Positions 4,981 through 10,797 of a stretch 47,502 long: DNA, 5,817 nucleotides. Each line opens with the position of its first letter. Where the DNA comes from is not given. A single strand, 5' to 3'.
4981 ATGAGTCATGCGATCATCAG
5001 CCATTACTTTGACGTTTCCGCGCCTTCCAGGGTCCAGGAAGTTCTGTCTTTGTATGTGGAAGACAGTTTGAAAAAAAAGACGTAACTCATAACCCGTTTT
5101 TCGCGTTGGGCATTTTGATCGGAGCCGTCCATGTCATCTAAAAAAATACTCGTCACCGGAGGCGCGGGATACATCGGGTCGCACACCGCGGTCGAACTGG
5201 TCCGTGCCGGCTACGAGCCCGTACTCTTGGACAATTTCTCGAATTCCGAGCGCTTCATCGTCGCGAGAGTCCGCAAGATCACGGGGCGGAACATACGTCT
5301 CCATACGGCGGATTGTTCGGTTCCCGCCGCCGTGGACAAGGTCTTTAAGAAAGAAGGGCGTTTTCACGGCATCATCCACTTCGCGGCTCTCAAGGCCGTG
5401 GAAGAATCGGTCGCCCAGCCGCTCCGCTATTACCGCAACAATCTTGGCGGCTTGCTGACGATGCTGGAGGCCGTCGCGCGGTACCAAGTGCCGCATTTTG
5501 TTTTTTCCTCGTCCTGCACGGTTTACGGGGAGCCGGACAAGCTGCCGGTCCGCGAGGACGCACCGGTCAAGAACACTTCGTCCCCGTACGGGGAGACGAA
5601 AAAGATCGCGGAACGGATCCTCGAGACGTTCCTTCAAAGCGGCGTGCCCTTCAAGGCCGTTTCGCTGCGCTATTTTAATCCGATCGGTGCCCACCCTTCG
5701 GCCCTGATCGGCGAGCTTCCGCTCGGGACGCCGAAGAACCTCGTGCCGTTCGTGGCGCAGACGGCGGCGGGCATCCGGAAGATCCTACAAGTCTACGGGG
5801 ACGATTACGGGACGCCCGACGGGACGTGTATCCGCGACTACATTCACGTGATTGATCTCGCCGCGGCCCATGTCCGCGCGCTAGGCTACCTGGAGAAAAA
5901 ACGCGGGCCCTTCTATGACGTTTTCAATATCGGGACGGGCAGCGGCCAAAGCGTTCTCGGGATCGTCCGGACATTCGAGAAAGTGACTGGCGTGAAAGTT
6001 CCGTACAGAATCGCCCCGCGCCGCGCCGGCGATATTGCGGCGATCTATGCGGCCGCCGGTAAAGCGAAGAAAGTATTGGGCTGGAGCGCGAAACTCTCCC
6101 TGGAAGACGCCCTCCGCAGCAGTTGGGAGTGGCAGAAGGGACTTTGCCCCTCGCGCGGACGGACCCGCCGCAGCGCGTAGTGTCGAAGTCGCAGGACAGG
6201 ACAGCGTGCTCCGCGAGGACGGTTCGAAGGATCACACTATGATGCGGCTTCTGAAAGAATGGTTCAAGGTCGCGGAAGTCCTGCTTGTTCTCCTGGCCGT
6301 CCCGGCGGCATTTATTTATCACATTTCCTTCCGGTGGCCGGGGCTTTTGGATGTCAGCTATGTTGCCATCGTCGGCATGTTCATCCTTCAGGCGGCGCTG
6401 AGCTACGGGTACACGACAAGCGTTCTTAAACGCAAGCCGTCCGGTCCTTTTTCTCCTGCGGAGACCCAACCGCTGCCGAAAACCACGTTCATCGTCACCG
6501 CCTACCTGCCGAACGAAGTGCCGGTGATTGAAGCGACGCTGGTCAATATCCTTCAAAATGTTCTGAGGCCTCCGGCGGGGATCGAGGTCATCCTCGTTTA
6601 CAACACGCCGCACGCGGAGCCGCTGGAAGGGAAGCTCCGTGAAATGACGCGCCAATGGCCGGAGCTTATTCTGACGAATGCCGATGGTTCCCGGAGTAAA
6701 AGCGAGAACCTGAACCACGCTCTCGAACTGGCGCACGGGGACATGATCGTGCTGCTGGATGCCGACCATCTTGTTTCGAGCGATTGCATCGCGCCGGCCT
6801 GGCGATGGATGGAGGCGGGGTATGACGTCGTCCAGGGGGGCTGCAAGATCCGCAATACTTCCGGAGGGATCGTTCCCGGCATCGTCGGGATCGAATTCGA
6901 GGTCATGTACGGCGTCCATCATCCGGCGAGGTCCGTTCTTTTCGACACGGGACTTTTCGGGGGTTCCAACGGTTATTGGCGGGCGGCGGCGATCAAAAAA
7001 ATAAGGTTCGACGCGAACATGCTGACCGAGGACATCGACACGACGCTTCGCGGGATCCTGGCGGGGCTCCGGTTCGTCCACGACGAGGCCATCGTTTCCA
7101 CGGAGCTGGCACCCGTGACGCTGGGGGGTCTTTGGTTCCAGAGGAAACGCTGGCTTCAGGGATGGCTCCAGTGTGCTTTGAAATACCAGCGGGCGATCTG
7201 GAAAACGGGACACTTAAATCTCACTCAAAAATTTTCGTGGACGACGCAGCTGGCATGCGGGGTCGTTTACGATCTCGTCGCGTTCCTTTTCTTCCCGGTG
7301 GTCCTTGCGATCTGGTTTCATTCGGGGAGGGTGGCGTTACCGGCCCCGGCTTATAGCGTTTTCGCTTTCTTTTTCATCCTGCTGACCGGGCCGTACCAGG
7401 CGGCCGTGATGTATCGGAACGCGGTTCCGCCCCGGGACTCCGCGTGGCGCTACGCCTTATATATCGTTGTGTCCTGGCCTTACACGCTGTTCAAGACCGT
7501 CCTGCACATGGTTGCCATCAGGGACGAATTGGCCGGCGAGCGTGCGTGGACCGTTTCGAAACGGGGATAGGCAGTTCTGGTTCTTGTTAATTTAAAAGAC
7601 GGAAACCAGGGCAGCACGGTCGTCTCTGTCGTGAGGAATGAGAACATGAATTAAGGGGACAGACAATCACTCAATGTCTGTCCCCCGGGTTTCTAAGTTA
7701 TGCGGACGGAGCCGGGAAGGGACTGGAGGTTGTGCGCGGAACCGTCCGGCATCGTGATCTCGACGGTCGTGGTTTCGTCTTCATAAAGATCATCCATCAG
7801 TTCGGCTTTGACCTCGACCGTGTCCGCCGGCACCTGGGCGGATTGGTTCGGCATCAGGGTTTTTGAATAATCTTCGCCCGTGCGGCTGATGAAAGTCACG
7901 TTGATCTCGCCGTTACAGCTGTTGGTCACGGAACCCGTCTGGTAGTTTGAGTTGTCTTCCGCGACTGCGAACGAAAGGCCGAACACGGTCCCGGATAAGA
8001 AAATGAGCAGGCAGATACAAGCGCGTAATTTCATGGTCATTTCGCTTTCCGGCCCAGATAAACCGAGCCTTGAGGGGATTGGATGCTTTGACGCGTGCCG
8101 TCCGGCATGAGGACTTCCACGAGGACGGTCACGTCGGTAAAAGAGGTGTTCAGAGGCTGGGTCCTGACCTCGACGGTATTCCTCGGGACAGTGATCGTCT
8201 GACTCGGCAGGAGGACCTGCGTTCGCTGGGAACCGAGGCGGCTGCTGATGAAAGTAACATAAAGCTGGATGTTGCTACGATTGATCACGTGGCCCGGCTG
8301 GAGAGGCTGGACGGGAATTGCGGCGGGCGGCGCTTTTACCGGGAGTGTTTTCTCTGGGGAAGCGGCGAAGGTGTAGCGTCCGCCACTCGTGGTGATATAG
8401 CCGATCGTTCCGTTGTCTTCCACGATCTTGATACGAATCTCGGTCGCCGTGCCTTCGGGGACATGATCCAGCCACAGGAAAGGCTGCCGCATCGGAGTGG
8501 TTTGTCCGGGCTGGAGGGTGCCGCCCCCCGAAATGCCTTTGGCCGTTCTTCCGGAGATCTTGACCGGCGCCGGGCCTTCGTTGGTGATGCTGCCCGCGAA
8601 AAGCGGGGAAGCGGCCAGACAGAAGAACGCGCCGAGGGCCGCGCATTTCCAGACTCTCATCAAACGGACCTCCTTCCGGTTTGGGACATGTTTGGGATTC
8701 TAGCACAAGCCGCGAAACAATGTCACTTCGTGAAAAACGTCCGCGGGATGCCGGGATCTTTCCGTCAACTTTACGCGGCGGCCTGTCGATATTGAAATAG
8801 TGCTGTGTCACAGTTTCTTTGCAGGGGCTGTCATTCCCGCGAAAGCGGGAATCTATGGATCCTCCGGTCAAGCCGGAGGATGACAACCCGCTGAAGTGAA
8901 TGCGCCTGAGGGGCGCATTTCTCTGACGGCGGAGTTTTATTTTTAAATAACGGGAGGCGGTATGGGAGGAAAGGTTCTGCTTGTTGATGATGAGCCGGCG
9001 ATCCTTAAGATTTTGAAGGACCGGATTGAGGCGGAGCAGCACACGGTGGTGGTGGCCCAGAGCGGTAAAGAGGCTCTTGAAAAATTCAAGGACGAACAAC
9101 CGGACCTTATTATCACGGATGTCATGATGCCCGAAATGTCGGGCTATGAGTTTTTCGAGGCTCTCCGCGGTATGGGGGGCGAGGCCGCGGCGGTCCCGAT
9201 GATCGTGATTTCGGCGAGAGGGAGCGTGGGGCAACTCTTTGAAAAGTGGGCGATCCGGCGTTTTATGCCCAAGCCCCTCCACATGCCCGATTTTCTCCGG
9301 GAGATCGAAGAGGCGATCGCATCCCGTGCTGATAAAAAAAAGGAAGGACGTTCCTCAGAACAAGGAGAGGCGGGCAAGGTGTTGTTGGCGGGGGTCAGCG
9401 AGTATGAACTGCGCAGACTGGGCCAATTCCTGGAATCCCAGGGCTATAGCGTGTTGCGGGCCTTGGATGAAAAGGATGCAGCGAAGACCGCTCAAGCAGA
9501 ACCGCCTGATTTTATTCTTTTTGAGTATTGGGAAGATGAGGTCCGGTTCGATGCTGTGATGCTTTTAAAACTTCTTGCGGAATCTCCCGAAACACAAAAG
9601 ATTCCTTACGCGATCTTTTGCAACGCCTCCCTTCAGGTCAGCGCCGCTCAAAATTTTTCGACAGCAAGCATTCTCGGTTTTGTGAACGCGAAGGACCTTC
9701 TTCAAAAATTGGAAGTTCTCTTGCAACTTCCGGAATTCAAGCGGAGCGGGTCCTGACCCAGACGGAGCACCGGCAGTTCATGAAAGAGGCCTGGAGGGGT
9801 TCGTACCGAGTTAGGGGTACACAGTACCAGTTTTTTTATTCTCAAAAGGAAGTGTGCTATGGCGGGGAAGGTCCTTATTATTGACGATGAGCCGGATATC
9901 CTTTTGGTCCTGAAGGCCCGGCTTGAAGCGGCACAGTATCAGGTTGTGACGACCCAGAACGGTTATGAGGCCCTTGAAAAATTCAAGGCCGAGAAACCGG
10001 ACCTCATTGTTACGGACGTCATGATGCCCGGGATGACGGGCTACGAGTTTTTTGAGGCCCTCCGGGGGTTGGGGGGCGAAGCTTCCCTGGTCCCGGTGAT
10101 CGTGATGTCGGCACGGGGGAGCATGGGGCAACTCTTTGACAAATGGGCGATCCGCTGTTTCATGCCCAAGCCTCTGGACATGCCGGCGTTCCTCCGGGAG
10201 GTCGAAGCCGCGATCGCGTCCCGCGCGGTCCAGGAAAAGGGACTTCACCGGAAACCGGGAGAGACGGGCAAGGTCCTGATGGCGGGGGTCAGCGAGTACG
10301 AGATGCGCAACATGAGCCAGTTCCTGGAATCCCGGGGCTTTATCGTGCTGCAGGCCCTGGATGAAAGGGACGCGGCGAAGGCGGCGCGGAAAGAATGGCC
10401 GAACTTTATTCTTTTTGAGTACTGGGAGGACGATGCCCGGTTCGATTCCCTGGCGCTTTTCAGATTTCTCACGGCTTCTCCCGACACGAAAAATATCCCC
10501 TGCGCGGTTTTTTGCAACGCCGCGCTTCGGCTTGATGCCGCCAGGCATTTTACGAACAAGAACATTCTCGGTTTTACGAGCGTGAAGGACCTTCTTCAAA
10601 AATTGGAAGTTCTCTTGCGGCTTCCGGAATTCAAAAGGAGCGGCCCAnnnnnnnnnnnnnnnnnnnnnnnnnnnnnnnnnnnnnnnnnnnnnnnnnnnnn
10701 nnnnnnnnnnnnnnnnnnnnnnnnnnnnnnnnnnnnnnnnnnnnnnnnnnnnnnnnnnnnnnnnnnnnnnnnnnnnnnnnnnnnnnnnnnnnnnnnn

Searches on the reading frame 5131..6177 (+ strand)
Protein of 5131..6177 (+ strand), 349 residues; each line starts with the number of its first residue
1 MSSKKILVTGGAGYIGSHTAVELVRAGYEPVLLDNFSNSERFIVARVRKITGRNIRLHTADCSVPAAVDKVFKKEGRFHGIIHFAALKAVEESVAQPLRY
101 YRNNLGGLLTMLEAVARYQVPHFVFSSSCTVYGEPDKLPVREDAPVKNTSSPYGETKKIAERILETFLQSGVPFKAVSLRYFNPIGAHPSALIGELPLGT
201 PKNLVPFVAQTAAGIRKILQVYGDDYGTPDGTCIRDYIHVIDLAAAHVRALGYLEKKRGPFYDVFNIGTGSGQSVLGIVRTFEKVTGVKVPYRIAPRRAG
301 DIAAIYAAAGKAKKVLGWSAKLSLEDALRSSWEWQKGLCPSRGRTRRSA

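Call 34: search_protein_families(library=pfam, proteins=[window:5131-6177:+], max_evalue=0.00001)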
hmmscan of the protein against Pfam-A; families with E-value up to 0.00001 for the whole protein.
window:5131-6177:+ (349 aa): 7 families
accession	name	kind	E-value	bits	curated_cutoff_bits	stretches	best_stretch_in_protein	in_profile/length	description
PF16363.11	GDP_Man_Dehyd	-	5.1e-49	168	27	1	7-329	1-330/332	GDP-mannose 4,6 dehydratase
PF01370.27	Epimerase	-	1.7e-48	165.5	20.9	1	6-268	1-240/240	NAD dependent epimerase/dehydratase family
PF01073.25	3Beta_HSD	-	3e-11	43.3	22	1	7-165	1-158/280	3-beta hydroxysteroid dehydrogenase/isomerase family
PF02719.21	Polysacc_synt_2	-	6.3e-09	35.9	20.2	1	6-168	1-153/293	Polysaccharide biosynthesis protein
PF04321.23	RmlD_sub_bind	-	1.5e-06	28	27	1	5-165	2-137/287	RmlD substrate binding domain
PF08659.16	KR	-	2.7e-06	27.8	22.6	1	6-132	3-141/180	KR domain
PF00106.31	adh_short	-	5.7e-06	26.4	26.6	1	4-118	1-122/195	short chain dehydrogenase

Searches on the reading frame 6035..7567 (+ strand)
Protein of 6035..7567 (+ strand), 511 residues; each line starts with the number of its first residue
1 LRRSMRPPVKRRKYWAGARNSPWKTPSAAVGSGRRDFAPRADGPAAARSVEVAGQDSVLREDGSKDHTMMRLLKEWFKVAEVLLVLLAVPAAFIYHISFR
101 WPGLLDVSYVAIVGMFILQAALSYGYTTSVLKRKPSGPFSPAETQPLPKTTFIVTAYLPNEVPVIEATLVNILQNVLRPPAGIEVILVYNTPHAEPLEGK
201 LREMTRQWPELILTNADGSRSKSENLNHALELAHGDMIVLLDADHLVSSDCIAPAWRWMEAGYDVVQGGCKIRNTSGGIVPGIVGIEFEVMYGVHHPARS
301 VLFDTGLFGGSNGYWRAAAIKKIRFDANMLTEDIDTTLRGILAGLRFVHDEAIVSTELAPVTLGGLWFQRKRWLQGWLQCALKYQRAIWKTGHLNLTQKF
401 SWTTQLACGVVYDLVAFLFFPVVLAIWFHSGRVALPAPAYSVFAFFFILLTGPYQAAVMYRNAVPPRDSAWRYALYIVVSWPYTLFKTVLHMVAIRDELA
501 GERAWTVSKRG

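Call 34: search_protein_families(library=pfam, proteins=[window:6035-7567:+], max_evalue=0.00001)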
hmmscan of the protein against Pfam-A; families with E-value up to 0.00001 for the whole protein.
window:6035-7567:+ (511 aa): 3 families
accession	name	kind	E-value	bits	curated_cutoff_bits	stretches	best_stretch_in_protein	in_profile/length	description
PF13632.12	Glyco_trans_2_3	-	1.5e-17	64.5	27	1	238-428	2-183/198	Glycosyl transferase family group 2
PF13641.12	Glyco_tranf_2_3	-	1.2e-16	61.9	27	1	148-375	1-229/230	Glycosyltransferase like family 2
PF00535.33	Glycos_transf_2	-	2.3e-12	47.6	23.3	1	153-276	3-121/168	Glycosyl transferase family 2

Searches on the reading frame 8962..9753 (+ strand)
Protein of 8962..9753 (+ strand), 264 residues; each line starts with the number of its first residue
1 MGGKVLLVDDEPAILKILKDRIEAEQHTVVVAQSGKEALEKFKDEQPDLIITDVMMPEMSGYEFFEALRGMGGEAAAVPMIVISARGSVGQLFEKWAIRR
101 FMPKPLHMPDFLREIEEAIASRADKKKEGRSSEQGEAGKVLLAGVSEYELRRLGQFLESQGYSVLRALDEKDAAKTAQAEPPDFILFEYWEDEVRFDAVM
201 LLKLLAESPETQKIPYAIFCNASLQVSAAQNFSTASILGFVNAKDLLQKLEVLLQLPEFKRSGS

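Call 37: search_protein_families(library=pfam, proteins=[window:8962-9753:+], max_evalue=0.00001)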
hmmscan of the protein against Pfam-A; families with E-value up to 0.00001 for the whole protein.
window:8962-9753:+ (264 aa): 1 family
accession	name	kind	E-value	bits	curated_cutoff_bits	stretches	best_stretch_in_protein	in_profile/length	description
PF00072.30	Response_reg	-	1.6e-25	89.8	30.2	1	5-113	1-108/111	Response regulator receiver domain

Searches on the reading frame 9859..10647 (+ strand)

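Call 37: search_protein_families(library=pfam, proteins=[window:9859-10647:+], max_evalue=0.00001)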
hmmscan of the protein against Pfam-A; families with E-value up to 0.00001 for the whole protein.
window:9859-10647:+ (263 aa): 1 family
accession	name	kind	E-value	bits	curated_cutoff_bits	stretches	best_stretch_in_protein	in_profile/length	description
PF00072.30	Response_reg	-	1.4e-24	86.8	30.2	1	5-109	1-104/111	Response regulator receiver domain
